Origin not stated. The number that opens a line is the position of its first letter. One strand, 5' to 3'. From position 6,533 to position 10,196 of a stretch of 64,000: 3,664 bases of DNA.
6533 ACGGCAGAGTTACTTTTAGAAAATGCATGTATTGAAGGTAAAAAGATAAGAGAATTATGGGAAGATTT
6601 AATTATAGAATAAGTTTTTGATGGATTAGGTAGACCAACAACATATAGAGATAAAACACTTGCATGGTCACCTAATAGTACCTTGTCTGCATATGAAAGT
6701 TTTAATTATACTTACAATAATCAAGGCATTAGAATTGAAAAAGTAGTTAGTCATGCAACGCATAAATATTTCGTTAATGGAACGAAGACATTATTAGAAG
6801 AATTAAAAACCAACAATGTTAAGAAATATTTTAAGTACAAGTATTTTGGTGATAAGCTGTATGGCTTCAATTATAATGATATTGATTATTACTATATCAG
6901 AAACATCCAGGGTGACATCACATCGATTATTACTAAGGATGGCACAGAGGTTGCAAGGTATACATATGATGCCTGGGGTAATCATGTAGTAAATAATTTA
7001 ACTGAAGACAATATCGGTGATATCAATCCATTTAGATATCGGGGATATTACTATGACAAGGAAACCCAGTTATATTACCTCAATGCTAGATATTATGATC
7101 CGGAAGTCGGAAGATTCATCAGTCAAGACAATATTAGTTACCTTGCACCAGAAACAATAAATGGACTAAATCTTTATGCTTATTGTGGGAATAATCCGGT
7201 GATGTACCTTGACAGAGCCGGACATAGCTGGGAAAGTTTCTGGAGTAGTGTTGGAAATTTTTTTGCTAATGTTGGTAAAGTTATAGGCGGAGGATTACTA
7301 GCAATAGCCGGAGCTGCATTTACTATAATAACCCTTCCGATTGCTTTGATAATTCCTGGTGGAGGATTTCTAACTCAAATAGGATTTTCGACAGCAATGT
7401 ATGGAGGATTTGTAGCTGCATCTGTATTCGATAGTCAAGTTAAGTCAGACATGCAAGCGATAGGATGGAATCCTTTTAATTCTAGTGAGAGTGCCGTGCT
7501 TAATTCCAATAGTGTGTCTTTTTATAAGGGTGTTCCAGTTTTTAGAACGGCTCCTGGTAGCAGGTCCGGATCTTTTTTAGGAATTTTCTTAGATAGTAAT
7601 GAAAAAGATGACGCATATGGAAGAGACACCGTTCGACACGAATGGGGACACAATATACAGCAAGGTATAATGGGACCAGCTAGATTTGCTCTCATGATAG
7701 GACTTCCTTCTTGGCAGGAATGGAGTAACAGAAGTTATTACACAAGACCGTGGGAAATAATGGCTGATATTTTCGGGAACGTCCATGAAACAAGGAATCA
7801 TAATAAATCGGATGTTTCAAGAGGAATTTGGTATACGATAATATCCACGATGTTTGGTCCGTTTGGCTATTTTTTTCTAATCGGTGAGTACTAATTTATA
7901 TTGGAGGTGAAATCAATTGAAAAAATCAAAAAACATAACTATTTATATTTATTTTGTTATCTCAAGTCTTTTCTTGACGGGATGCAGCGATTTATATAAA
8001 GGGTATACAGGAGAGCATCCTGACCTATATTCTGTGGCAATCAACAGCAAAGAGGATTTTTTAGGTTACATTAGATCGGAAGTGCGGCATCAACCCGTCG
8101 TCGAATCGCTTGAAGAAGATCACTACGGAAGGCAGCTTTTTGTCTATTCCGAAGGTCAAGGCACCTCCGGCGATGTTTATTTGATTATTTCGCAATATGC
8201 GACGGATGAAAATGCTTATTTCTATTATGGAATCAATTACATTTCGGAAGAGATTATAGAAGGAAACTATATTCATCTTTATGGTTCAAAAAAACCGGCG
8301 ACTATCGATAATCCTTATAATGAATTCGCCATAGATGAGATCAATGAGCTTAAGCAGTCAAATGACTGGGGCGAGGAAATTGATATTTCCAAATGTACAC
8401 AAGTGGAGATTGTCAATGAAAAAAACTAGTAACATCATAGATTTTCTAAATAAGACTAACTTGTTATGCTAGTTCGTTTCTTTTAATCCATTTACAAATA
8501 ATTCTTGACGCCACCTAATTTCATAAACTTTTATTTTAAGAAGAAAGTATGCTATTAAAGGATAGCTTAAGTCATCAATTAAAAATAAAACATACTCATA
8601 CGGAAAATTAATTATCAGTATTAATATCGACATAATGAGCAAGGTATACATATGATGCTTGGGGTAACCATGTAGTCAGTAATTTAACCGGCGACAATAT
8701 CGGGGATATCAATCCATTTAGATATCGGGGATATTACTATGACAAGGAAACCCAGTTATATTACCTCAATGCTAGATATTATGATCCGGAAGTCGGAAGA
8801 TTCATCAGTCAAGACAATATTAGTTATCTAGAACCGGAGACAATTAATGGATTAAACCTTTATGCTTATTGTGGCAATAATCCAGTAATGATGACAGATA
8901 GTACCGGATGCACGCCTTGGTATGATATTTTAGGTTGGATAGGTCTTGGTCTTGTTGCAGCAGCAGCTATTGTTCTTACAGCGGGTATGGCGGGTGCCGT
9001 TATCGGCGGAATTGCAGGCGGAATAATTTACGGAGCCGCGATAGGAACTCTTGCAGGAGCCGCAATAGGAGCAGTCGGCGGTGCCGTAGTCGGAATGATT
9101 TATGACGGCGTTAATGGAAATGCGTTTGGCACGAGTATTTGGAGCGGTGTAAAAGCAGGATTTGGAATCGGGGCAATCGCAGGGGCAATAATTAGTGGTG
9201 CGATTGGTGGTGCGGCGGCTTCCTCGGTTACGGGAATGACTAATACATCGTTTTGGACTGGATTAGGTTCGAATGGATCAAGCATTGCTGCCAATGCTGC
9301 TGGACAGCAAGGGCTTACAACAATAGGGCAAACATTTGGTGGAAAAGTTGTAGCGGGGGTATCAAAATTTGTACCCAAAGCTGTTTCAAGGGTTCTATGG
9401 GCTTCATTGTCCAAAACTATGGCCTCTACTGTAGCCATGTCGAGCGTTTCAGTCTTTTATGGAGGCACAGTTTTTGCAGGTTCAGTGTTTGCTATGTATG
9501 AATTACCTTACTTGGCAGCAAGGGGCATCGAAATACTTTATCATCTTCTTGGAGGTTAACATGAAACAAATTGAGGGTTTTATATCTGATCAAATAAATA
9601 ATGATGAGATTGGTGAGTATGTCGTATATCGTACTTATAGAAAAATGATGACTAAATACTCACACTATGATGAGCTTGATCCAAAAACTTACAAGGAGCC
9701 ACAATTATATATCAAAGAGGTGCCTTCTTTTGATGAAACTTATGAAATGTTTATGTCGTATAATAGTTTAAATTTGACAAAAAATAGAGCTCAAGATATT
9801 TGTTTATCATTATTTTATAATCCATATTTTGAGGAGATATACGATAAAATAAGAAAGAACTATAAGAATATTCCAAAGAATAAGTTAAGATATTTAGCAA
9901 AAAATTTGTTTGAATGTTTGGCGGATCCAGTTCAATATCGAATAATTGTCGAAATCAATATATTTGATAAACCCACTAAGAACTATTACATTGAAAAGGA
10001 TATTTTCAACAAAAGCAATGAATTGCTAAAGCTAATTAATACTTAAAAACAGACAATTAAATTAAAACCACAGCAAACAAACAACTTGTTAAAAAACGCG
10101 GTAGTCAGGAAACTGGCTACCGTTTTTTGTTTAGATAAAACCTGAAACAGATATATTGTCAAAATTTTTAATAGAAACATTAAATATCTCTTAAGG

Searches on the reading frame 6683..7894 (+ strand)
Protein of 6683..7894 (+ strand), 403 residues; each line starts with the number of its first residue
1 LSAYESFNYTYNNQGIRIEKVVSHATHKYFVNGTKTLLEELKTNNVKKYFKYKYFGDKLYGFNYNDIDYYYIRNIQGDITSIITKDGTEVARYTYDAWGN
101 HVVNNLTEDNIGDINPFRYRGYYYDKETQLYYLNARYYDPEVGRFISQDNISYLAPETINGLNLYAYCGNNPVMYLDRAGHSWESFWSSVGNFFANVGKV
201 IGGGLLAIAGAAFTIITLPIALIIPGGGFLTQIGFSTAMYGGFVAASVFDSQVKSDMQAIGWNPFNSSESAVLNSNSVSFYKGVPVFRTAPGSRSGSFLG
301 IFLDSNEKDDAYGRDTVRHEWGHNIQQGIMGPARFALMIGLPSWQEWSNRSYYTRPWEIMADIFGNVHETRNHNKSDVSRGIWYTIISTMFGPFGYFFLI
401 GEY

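Call 5: search_protein_families(library=pfam, proteins=[window:6683-7894:+], max_evalue=1)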
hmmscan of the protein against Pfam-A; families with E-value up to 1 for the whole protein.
window:6683-7894:+ (403 aa): 1 family
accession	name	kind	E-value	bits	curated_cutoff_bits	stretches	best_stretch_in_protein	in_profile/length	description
PF05593.20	RHS_repeat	-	0.018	15.9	22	1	76-100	4-27/38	RHS Repeat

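Call 40: search_protein_families(library=ncbifam, proteins=[window:6683-7894:+], max_evalue=0.01)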
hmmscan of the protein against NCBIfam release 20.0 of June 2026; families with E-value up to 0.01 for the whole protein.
window:6683-7894:+ (403 aa): 2 families
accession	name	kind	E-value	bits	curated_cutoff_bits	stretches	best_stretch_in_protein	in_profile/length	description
TIGR03696.1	Rhs_assc_core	domain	9.5e-24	83.7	32.5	1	95-181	1-76/76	RHS repeat-associated core domain-containing protein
NF041261.1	RHS_core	equivalog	1.8e-11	42.6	2000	1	74-180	1163-1260/1261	RHS element core protein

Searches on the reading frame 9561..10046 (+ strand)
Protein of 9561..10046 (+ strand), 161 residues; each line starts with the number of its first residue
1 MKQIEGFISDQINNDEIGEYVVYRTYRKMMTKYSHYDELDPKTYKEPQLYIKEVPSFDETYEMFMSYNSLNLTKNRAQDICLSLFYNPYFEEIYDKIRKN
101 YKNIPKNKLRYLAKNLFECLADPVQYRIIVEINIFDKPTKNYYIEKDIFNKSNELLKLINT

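Call 5: search_protein_families(library=pfam, proteins=[window:9561-10046:+], max_evalue=1)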
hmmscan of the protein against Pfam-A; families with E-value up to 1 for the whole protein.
window:9561-10046:+ (161 aa): 0 families

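Call 72: find_encoding_contigs(protein=window:9561-10046:+, flank=6000, max_places=10)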
Protein window:9561-10046:+ (161 aa): 10 contigs read that carry it; 9 places shown.
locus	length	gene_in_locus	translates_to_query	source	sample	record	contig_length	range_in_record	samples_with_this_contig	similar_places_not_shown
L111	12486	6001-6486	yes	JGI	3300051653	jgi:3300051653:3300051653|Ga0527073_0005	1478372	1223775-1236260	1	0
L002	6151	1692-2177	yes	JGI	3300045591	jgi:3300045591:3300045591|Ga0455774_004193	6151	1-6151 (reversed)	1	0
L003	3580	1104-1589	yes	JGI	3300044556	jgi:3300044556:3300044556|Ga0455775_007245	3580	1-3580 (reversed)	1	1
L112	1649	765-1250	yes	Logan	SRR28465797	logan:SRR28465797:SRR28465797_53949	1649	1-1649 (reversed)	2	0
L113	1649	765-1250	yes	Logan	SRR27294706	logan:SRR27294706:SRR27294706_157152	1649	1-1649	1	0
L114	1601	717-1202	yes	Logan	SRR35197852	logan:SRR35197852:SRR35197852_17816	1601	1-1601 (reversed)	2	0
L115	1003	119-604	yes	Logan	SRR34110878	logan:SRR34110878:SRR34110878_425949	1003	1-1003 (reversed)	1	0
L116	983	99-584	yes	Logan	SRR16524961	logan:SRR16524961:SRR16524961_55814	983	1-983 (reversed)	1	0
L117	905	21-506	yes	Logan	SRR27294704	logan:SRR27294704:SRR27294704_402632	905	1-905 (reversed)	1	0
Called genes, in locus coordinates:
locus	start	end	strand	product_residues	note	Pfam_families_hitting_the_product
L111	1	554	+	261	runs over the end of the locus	PF05593:RHS_repeat (faint), PF25023:TEN_YD-shell (weak)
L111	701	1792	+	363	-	-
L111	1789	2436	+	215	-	-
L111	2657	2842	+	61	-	-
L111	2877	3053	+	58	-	-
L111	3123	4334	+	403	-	-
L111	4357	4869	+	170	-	-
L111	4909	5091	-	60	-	-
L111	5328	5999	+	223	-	-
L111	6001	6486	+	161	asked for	-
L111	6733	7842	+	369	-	PF01381:HTH_3 (weak)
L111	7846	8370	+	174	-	-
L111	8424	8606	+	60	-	-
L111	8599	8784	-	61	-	-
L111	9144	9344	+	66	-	PF00584:SecE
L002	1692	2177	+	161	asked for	-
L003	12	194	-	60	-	-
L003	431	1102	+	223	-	-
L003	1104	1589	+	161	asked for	-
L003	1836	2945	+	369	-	PF01381:HTH_3 (weak)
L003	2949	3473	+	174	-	-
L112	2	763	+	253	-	?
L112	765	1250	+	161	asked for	-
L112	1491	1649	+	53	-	?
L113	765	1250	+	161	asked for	-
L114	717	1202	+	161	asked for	-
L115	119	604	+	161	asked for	-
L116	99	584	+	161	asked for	-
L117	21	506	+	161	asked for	-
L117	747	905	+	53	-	?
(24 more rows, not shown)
